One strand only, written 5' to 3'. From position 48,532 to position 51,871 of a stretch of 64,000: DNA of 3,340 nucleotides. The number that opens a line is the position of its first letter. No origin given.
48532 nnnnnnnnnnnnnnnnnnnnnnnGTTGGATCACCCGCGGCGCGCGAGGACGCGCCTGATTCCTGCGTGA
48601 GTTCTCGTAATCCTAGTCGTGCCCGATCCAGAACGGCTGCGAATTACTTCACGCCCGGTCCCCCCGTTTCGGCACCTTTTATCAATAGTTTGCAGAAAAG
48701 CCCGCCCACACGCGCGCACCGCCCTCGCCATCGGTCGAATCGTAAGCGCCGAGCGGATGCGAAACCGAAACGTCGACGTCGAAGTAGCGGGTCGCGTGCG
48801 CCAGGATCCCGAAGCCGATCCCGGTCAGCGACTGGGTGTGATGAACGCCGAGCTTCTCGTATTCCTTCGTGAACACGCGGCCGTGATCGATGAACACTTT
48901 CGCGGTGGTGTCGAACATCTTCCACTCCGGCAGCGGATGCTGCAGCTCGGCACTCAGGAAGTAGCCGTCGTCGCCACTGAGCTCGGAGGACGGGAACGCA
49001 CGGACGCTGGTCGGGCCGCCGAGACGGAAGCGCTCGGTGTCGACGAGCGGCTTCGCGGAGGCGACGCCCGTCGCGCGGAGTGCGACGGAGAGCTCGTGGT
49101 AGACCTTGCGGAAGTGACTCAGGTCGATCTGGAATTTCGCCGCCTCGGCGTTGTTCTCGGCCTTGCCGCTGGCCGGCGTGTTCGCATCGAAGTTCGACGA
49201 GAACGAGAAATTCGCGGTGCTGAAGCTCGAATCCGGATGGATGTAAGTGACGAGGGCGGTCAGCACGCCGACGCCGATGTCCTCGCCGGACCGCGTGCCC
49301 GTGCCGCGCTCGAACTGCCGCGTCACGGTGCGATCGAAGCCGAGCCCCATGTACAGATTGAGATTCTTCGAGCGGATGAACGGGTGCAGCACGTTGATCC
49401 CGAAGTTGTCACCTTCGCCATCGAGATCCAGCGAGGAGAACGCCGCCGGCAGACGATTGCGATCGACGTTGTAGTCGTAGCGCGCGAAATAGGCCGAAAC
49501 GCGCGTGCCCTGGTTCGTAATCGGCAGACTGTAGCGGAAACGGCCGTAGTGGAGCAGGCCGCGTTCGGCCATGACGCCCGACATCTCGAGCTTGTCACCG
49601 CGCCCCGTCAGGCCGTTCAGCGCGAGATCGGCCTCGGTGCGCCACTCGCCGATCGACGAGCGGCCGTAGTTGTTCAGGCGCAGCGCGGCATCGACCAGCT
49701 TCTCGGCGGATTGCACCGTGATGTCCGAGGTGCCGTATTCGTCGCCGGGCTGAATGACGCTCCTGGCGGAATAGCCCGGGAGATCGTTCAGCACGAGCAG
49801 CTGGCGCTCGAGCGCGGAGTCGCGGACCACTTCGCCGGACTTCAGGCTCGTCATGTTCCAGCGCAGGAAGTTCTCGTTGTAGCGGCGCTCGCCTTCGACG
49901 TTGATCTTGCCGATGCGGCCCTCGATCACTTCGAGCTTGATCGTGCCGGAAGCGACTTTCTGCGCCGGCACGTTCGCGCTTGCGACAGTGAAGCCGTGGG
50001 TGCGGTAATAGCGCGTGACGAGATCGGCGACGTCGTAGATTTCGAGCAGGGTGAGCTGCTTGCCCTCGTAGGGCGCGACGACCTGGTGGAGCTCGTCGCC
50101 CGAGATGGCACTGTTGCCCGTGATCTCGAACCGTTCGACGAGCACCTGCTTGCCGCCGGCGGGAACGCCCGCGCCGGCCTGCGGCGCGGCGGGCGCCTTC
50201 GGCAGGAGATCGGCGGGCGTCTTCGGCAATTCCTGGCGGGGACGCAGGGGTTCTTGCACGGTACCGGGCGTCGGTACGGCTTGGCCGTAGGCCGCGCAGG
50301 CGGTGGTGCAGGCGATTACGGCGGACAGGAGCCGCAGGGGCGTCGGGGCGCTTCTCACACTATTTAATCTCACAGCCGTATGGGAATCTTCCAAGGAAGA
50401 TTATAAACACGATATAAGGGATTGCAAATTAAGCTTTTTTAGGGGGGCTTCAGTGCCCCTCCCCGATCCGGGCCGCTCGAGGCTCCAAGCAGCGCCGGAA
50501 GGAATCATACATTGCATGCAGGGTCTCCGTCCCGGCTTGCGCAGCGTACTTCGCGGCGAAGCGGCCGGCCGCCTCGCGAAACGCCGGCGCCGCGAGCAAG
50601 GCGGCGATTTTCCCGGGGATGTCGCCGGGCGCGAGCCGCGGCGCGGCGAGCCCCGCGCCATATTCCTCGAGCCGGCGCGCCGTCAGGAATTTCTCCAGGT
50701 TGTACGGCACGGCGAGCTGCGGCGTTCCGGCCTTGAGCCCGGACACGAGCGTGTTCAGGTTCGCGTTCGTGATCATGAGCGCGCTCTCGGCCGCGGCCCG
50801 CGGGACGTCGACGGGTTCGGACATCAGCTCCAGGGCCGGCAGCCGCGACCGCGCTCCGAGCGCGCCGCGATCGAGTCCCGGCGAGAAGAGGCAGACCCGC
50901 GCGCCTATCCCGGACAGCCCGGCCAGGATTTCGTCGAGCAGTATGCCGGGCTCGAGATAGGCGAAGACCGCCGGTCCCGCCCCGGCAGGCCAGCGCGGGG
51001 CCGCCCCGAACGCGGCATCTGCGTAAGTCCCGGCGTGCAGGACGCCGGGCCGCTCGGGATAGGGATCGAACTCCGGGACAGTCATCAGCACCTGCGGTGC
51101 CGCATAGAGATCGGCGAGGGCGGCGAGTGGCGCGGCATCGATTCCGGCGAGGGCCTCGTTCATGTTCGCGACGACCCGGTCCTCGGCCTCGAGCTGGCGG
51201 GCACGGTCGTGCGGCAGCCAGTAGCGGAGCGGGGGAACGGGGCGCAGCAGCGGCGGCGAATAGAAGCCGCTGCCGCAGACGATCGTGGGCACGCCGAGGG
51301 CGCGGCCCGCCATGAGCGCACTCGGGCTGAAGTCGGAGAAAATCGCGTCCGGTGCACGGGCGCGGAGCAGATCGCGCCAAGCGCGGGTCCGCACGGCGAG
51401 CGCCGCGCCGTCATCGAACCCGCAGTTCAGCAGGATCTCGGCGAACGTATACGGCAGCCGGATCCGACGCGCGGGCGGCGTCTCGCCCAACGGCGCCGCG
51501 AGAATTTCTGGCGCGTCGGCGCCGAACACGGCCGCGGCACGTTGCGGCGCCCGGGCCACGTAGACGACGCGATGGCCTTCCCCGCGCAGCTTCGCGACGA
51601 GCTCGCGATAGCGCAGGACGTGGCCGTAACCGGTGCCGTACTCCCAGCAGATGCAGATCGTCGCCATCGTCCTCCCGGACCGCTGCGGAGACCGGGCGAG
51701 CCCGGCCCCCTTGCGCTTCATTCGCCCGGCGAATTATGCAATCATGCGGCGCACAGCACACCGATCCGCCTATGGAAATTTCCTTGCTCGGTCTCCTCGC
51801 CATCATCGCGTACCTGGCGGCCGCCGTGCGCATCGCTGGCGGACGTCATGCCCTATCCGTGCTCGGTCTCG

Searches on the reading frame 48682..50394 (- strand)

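Call 6: search_protein_families(library=pfam, proteins=[window:48682-50394:-], max_evalue=0.01)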
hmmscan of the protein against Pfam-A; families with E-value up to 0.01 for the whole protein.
window:48682-50394:- (570 aa): 4 families
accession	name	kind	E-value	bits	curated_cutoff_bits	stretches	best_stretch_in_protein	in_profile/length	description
PF03865.19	ShlB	-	1.1e-23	84.6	22.7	1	221-530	1-309/311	Haemolysin secretion/activation protein ShlB/FhaC/HecB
PF08479.16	POTRA_2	-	6.2e-17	61.7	24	1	86-159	3-76/76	POTRA domain, ShlB-type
PF07244.20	POTRA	-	1.9e-07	32.1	21.3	0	86-145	3-59/79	Surface antigen variable number repeat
PF01103.29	Omp85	-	2.1e-06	27.9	24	1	263-529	3-286/325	Omp85 superfamily domain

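Call 61: search_protein_families(library=ncbifam, proteins=[window:48682-50394:-], max_evalue=0.001)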
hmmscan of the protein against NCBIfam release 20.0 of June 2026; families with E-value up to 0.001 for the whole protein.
window:48682-50394:- (570 aa): 3 families
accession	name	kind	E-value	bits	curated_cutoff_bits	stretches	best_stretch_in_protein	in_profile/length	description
TIGR03303.1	OM_YaeT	equivalog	1.8e-09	36.5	297.15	1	85-183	70-174/741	outer membrane protein assembly factor BamA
NF058613.1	OMPAssmBamADein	equivalog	1.2e-06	26.8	1050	1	86-227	186-321/857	outer membrane protein assembly factor BamA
TIGR00992.1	3a0901s03IAP75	subfamily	0.00064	18.1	1163.25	0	109-167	215-272/718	IAP75 family chloroplast envelope protein translocase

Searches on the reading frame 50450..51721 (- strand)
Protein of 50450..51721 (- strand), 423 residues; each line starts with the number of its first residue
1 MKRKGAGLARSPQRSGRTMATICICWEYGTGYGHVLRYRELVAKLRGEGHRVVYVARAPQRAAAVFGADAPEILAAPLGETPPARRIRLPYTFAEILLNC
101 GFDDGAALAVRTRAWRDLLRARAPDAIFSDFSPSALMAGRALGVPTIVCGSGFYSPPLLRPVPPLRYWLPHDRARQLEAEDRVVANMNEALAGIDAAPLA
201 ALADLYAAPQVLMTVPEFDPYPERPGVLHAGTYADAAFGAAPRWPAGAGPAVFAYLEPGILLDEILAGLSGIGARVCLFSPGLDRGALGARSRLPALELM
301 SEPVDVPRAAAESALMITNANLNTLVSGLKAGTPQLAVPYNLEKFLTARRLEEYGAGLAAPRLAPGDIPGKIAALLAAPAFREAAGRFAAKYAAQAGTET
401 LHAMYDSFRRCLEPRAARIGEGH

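Call 9: search_protein_families(library=pfam, proteins=[window:50450-51721:-], max_evalue=0.001)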
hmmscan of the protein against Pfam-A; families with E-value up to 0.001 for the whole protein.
window:50450-51721:- (423 aa): 1 family
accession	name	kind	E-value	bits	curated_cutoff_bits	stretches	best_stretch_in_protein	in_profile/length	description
PF06722.18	EryCIII-like_C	-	1.7e-06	28.5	31.7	1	326-395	61-132/145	Erythromycin biosynthesis protein CIII-like, C-terminal domain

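Call 61: search_protein_families(library=ncbifam, proteins=[window:50450-51721:-], max_evalue=0.001)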
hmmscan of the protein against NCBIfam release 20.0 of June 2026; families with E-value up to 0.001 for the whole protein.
window:50450-51721:- (423 aa): 2 families
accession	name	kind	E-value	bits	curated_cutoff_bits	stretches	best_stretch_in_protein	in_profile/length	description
TIGR01426.2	MGT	subfamily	2e-06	27.1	260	1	313-359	293-339/393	macrolide family glycosyltransferase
TIGR04516.1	glycosyl_450act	subfamily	9.2e-06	25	440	1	314-395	317-400/418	activator-dependent family glycosyltransferase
